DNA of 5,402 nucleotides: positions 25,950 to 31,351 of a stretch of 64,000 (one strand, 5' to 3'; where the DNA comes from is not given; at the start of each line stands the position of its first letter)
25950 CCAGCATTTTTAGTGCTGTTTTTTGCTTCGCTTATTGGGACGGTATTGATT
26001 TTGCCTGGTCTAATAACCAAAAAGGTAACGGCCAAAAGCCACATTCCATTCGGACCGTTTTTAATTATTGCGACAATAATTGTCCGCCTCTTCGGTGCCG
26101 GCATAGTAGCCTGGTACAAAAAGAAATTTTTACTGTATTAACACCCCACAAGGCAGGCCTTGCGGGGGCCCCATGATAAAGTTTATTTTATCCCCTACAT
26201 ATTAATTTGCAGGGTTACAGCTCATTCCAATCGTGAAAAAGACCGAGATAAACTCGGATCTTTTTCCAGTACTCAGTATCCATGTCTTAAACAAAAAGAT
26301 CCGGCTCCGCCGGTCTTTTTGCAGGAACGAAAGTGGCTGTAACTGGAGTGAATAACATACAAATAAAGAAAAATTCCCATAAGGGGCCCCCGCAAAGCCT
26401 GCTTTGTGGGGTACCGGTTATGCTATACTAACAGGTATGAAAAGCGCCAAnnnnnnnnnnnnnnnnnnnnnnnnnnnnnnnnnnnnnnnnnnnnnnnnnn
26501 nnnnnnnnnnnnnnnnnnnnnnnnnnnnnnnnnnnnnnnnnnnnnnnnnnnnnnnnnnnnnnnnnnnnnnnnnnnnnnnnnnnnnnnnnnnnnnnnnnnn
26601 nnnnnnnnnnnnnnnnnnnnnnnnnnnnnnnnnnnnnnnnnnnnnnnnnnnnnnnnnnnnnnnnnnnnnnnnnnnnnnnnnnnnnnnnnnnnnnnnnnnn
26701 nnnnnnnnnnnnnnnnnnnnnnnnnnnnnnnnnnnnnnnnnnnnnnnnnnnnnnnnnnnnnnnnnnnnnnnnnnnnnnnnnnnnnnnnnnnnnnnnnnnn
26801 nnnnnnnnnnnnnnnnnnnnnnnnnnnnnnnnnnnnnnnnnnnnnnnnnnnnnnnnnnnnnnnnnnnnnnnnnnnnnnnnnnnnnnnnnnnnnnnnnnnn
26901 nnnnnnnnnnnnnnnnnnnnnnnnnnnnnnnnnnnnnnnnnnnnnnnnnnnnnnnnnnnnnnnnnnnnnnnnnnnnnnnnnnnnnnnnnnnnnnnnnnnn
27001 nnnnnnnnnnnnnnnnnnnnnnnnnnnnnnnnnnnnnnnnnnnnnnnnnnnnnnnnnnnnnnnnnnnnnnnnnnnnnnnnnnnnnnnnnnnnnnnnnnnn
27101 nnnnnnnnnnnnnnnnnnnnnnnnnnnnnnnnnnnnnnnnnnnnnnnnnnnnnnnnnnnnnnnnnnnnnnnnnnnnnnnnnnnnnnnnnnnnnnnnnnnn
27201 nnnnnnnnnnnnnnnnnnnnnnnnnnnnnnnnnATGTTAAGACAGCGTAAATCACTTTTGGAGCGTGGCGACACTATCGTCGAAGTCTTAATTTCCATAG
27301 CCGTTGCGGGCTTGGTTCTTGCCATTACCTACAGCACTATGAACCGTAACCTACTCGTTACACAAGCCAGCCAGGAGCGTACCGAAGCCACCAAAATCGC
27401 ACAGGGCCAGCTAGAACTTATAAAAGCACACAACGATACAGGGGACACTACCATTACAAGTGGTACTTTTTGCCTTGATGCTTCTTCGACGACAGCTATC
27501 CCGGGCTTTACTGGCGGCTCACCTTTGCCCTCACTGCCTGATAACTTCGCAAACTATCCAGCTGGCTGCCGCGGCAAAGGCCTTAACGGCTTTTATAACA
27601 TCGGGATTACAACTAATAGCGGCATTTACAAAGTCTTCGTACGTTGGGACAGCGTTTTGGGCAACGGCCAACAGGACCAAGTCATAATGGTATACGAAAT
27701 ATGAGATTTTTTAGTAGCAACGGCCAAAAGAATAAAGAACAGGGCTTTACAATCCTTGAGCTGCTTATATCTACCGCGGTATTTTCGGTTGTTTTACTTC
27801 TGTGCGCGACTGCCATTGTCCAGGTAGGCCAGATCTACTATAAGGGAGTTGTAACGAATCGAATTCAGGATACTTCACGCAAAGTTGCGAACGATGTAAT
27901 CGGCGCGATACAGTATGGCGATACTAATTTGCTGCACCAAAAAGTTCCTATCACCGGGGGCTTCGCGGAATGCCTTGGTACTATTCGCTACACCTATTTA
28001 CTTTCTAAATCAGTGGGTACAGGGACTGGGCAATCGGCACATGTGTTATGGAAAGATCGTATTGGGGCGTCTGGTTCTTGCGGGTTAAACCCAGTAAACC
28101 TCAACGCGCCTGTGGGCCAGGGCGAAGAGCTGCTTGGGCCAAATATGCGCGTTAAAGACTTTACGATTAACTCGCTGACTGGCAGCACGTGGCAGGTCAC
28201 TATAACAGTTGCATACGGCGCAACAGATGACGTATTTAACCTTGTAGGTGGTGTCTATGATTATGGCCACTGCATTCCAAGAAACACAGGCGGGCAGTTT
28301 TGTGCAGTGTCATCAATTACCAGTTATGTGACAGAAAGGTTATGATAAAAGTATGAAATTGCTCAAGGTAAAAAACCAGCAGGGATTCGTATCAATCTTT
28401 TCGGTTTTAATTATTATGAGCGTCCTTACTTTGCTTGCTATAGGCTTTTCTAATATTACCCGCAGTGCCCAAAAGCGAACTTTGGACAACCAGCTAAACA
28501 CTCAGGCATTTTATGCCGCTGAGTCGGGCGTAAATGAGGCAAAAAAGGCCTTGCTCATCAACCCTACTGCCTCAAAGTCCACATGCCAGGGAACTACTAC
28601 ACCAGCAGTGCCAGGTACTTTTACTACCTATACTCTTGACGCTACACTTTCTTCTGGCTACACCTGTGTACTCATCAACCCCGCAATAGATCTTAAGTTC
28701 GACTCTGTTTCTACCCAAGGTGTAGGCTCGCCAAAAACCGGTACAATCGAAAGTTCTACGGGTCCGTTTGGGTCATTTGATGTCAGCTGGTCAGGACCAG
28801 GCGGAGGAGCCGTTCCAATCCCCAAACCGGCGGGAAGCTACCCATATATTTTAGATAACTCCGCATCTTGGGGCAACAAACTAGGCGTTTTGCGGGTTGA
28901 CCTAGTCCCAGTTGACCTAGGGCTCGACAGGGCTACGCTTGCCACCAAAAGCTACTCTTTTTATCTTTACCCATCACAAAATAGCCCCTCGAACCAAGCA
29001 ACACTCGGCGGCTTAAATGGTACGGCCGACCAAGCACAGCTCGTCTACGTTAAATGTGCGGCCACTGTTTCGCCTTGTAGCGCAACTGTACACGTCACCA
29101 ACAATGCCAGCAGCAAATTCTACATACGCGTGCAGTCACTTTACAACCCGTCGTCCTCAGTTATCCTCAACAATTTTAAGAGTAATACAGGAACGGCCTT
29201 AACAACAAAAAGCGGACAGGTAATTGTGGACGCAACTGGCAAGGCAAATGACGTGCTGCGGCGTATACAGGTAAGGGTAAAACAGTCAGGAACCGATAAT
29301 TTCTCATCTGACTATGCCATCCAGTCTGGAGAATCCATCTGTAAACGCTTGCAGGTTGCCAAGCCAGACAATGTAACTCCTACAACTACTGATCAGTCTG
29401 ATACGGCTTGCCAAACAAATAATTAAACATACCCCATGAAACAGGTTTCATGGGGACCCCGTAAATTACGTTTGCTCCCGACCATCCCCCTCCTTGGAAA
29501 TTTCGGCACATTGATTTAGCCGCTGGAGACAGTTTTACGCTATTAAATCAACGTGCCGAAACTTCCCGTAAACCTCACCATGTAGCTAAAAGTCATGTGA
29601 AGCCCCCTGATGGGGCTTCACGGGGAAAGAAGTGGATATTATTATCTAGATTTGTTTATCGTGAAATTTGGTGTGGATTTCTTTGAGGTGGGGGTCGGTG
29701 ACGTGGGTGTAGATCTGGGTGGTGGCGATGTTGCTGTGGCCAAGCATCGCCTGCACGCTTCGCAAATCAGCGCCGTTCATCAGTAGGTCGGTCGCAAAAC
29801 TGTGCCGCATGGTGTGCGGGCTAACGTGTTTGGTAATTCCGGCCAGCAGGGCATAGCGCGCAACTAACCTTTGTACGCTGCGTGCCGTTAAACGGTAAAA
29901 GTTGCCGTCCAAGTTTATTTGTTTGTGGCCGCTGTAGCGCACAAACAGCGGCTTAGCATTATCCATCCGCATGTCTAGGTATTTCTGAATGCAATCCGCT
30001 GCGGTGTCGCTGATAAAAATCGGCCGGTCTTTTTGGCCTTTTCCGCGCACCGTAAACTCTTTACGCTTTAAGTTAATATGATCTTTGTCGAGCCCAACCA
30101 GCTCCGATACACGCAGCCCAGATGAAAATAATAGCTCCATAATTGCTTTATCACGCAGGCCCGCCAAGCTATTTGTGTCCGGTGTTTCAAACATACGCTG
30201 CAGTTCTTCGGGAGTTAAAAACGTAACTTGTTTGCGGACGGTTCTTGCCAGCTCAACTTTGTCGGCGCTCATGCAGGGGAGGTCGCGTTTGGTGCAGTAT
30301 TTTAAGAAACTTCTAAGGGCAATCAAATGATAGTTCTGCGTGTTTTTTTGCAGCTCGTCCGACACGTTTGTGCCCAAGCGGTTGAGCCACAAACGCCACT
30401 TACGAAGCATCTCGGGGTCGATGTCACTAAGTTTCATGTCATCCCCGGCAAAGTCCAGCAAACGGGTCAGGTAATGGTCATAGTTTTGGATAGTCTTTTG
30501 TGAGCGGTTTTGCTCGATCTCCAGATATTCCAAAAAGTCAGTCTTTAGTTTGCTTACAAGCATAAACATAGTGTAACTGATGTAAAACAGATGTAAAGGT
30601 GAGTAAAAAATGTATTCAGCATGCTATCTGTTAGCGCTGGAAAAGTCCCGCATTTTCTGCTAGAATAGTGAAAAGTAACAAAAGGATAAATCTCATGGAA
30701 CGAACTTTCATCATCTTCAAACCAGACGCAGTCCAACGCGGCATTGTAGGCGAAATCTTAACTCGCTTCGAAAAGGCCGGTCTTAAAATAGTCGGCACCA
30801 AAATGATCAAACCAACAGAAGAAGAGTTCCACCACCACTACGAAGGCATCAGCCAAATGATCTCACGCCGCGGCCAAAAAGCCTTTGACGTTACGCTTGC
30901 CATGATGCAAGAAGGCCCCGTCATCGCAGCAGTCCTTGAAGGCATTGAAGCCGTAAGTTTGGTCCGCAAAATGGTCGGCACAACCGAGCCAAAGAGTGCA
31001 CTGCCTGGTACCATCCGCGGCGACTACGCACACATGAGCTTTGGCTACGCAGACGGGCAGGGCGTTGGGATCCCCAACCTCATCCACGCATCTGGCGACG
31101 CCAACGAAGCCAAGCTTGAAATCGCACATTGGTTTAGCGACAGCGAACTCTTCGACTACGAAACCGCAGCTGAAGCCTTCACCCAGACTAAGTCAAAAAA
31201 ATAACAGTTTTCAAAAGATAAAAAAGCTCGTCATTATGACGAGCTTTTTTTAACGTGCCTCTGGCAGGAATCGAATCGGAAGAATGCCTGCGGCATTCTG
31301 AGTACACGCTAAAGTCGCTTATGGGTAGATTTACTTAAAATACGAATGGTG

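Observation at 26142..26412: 270-nt composite palindrome splitting the pilus locus, built from a unit present three times and looking like a small-RNA gene family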

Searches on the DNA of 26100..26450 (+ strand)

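Call 34: search_rna_families(source=window, start=26100, end=26450, threshold=evalue, max_evalue=10)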
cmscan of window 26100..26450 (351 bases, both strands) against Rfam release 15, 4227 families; matches with E-value up to 10: 4.
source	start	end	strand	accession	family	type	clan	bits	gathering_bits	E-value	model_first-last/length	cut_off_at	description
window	26233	26289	-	RF02891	AgrB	Gene; antisense;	-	16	40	3.5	1-84/84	no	ArsR-gov region gene B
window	26183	26267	+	RF02891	AgrB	Gene; antisense;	-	15.9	40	3.7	1-84/84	no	ArsR-gov region gene B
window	26139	26181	+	RF03537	Flavi_TBFV_SL6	Cis-reg;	-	15.2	38.3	0.64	1-45/45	no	Tick-borne Flavivirus short stem-loop SL6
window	26229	26271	-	RF00832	mir-71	Gene; miRNA;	-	13.2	50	7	1-73/73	no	mir-71 microRNA precursor family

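Call 75: build_rna_model(alignment_id=A2)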
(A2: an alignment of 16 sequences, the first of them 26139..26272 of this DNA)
Model R1 built from alignment A2 (16 sequences, 149 columns); structure: RNAalifold consensus.
model positions 127; base pairs 9; branch points 0; effective number of sequences 5.23; information 0.59 bits per position. Calibrated on 0.2 Mb of random sequence (short: E-values are rough).
structure used (alignment columns):
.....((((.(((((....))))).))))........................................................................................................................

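Call 76: search_with_rna_model(model_id=R1, sources=[window, L012, L025, L028, L040, L065, L095, L103, L114, L115, L116, L117, L118, L119, L120, L121, L129, L122, L126, L130, L131, L132, L139, L006, L011, L018, L026, L048, L076, L098], max_evalue=1)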
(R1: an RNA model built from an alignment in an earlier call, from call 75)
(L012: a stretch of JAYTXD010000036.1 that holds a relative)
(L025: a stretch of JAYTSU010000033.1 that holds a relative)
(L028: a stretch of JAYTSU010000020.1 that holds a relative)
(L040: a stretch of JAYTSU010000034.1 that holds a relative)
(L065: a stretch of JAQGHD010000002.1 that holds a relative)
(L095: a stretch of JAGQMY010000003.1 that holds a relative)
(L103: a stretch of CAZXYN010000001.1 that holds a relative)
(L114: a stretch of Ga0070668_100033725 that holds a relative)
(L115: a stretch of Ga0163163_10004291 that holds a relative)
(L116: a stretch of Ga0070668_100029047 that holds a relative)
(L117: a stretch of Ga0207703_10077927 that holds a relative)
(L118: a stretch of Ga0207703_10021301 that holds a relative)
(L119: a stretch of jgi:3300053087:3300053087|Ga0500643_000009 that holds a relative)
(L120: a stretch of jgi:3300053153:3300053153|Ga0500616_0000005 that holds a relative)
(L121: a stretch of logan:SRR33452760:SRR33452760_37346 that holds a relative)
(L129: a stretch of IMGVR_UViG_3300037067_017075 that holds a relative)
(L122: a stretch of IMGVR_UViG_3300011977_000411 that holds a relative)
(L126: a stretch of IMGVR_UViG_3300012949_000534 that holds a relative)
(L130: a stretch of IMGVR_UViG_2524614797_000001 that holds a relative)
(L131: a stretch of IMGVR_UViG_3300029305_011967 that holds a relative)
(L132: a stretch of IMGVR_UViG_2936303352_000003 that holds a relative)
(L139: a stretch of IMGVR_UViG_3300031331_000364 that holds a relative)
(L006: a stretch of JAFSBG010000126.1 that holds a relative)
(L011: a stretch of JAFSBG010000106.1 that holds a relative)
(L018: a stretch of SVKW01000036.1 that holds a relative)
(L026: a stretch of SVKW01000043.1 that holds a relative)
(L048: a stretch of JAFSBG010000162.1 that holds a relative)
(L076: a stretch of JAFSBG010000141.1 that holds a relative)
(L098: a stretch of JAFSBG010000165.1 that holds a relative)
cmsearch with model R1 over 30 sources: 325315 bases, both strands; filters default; matches with E-value up to 1: 68.
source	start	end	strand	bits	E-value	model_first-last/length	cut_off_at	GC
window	26286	26416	-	111.6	5.9e-27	1-127/127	no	0.47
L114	2628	2759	+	111.4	6.7e-27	1-127/127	no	0.49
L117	181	310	-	107.8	6.1e-26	1-127/127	no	0.49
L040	7644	7769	-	105.6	2.5e-25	1-127/127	no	0.48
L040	133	262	+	100.9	4.5e-24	1-127/127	no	0.45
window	61832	61964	-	100.2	6.7e-24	1-127/127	no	0.44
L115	1674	1800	+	94.5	2.3e-22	1-127/127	no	0.43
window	26139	26272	+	94.3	2.7e-22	1-127/127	no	0.44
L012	178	284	-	93.7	3.8e-22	1-127/127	no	0.41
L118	4597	4729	+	92.1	1e-21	1-127/127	no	0.47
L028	818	924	-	89.8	4.4e-21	1-127/127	no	0.41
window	45271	45391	+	88.2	1.2e-20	1-127/127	no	0.43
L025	1978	2098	-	85.8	5.3e-20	1-127/127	no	0.44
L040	7027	7157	+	80.6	1.3e-18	1-127/127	no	0.43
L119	10834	10953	-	80.5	1.4e-18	1-127/127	no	0.47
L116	1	121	+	75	4.2e-17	5-127/127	5'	0.45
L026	3720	3759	+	43.5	1.3e-08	6-45/127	no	0.62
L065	455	520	+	42.3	2.6e-08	6-71/127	no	0.52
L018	7190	7223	+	42.1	3e-08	6-39/127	no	0.62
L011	72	101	-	42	3.3e-08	6-35/127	no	0.67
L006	4302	4332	-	41.6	4.2e-08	6-36/127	no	0.65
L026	6156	6186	+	41.6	4.2e-08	6-36/127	no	0.65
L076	1830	1860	+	41.6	4.2e-08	6-36/127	no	0.65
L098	5718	5748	+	41.6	4.2e-08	6-36/127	no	0.65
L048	2706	2736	+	41.5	4.4e-08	6-36/127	no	0.68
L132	11949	12016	-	40.9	6.6e-08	6-73/127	no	0.62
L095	7340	7370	+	40.9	6.6e-08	6-36/127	no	0.65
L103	6669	6697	-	40.4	8.7e-08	6-34/127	no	0.69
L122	10213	10243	+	40.4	8.7e-08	6-36/127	no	0.71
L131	5217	5250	+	36.6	9.1e-07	6-39/127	no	0.68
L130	8728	8832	-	36.1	1.2e-06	1-127/127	no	0.41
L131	4491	4521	-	35.6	1.7e-06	6-36/127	no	0.65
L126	3676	3704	-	34.4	3.5e-06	6-34/127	no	0.69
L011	152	182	+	33.7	5.7e-06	6-36/127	no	0.65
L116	2597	2627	-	33.1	8.1e-06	6-36/127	no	0.71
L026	4664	4703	+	32.5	1.2e-05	6-45/127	no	0.52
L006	2233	2349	+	32.3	1.4e-05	1-127/127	no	0.44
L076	3611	3646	+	30.5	4.1e-05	6-41/127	no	0.56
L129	8163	8191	-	29.6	7.3e-05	6-34/127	no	0.86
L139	1033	1064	+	28.7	0.00012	6-37/127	no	0.56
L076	58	86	-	26.7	0.00042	6-34/127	no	0.69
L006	4486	4514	+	26.7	0.00042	6-34/127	no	0.69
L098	5855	5883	+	26.2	0.00058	6-34/127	no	0.69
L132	2742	2775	-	25.8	0.00075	6-36/127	no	0.71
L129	2699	2727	+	25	0.0012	6-34/127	no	0.76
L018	4645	4683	+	23.5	0.0031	6-44/127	no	0.51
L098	6165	6193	-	20.2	0.024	6-34/127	no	0.79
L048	1992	2023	+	19.3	0.041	6-37/127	no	0.72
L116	1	25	-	17.8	0.11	6-30/127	3'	0.64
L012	256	280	+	17.1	0.17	6-30/127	no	0.64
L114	2632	2656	-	17.1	0.17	6-30/127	no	0.64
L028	896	920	+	17.1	0.17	6-30/127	no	0.64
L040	7741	7765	+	17.1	0.17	6-30/127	no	0.64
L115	1678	1702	-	17.1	0.17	6-30/127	no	0.64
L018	7189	7213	-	17.1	0.17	6-30/127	no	0.64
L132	2749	2776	+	16.6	0.23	6-30/127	no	0.68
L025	2070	2094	+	16.4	0.26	6-30/127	no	0.68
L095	7339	7363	-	16.4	0.26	6-30/127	no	0.68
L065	455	478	-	16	0.33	6-29/127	no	0.67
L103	6674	6697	+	16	0.33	6-29/127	no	0.67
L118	4602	4625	-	16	0.33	6-29/127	no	0.67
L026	6156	6179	-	16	0.33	6-29/127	no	0.67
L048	2706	2729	-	16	0.33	6-29/127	no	0.67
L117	282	305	+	16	0.33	6-29/127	no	0.67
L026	3720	3743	-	16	0.33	6-29/127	no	0.67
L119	10925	10949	+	15.1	0.56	6-30/127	no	0.52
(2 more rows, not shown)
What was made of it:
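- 26142..26272 (+): Unit c1, a full copy. It starts 2 nt after the pilD stop codon (26139-26141). Covariance model R1: 94.3 bits, E = 2.7e-22, full length (call 76).
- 26283..26416 (-): Unit c2, a full copy in inverted orientation. It is orthologous to the single unit in L119. R1: 111.6 bits, E = 5.9e-27 (call 76).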

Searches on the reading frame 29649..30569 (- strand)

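Call 66: search_protein_families(library=pfam, proteins=[window:29649-30569:-], max_evalue=0.01)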
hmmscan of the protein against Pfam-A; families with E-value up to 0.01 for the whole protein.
window:29649-30569:- (307 aa): 4 families
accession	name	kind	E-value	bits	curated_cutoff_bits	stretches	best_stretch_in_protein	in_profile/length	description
PF00589.27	Phage_integrase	-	3.3e-46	157.6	27.1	1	117-292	2-170/172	Phage integrase family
PF02899.23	Phage_int_SAM_1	-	4.4e-13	49.8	22.3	1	11-95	3-82/83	Phage integrase, N-terminal SAM-like domain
PF13102.12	Phage_int_SAM_5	-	2.3e-11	44.4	22.3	1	18-97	13-87/98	Phage integrase SAM-like domain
PF13495.12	Phage_int_SAM_4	-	1.1e-05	26.1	27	1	11-97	4-83/85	Phage integrase, N-terminal SAM-like domain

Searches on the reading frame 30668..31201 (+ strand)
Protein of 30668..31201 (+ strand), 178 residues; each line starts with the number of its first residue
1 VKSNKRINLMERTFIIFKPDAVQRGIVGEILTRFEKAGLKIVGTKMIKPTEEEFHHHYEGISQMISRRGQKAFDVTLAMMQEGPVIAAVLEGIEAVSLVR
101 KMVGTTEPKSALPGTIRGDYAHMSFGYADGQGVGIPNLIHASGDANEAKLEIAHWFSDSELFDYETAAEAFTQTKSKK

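Call 66: search_protein_families(library=pfam, proteins=[window:30668-31201:+], max_evalue=0.01)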
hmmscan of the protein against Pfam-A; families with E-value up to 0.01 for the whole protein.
window:30668-31201:+ (178 aa): 1 family
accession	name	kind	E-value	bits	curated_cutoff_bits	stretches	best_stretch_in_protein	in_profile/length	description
PF00334.24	NDK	-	1.2e-39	135.7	27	1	11-160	1-134/135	Nucleoside diphosphate kinase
